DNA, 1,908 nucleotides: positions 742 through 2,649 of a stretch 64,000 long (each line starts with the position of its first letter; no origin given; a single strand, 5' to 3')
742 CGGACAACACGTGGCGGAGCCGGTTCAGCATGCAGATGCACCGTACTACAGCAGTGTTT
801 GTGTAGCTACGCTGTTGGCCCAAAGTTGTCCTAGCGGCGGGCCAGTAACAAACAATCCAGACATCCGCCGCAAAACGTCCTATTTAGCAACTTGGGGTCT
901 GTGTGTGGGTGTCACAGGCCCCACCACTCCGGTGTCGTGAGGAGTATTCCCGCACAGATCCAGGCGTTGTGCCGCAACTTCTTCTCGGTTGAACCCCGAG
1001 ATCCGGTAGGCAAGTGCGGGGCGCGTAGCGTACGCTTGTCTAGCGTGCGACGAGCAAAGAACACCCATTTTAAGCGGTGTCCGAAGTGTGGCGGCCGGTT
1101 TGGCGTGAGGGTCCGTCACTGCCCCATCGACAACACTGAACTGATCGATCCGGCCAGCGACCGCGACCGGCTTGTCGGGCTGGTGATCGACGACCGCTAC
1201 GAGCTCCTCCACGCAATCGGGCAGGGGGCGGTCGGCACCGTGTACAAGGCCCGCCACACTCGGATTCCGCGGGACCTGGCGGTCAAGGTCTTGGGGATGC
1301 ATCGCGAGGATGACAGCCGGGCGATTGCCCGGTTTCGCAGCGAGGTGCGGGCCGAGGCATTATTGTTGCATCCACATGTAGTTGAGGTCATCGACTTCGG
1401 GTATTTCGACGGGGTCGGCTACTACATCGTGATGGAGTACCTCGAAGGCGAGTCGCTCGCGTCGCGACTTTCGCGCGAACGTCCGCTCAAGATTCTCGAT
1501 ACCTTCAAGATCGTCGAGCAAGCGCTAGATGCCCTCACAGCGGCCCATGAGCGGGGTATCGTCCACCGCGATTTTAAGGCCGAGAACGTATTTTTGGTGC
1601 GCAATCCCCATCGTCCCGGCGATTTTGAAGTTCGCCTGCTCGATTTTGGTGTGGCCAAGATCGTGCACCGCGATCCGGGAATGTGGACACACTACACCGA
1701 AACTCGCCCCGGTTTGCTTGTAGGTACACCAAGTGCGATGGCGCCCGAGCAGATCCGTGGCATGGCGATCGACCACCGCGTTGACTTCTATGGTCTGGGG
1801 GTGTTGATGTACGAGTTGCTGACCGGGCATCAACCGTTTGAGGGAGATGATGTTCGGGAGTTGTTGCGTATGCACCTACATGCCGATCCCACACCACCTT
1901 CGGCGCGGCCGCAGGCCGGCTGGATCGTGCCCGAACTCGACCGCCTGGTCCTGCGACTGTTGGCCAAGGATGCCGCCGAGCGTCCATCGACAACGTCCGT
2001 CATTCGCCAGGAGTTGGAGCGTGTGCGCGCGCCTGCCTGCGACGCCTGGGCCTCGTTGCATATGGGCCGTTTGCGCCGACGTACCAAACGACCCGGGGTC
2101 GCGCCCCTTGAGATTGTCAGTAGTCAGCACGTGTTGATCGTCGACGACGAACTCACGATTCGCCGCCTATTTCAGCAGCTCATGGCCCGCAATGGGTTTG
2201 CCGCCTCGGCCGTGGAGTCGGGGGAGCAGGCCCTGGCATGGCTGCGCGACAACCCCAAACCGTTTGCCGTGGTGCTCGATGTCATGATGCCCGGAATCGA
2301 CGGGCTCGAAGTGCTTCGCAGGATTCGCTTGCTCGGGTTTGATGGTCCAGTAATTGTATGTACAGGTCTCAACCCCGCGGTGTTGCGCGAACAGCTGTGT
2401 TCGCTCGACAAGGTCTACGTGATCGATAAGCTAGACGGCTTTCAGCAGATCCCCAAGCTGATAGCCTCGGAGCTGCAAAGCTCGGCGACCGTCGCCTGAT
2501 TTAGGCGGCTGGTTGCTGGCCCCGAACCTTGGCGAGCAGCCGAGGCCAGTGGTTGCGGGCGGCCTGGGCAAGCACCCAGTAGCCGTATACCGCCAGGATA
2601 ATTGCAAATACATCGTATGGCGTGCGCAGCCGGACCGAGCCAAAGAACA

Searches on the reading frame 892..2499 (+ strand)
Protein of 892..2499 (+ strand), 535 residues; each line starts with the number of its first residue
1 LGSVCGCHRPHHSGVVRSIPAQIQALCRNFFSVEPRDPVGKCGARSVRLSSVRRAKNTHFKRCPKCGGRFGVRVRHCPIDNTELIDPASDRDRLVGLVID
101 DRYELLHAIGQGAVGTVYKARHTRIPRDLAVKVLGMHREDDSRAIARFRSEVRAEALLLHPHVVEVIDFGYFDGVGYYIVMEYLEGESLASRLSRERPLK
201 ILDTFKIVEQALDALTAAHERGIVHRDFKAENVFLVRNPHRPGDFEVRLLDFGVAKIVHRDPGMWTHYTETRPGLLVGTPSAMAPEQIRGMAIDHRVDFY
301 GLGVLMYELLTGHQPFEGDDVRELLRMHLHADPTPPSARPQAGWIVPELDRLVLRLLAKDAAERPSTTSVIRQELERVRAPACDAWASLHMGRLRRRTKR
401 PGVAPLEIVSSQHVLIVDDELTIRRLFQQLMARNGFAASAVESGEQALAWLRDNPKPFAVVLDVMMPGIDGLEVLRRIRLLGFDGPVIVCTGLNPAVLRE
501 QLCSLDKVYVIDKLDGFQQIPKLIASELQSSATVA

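Call 34: search_protein_families(library=pfam, proteins=[window:892-2499:+], max_evalue=0.00001)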
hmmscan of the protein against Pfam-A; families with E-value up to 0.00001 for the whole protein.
window:892-2499:+ (535 aa): 3 families
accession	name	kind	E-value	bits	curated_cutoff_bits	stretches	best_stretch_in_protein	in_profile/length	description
PF00069.31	Pkinase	-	3.7e-47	161.3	31.7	1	103-373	1-260/263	Protein kinase domain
PF07714.23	PK_Tyr_Ser-Thr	-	4.1e-28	98.8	23.1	1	105-372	3-256/258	Protein tyrosine and serine/threonine kinase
PF00072.30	Response_reg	-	3.4e-18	66.3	30.2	1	414-519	1-105/111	Response regulator receiver domain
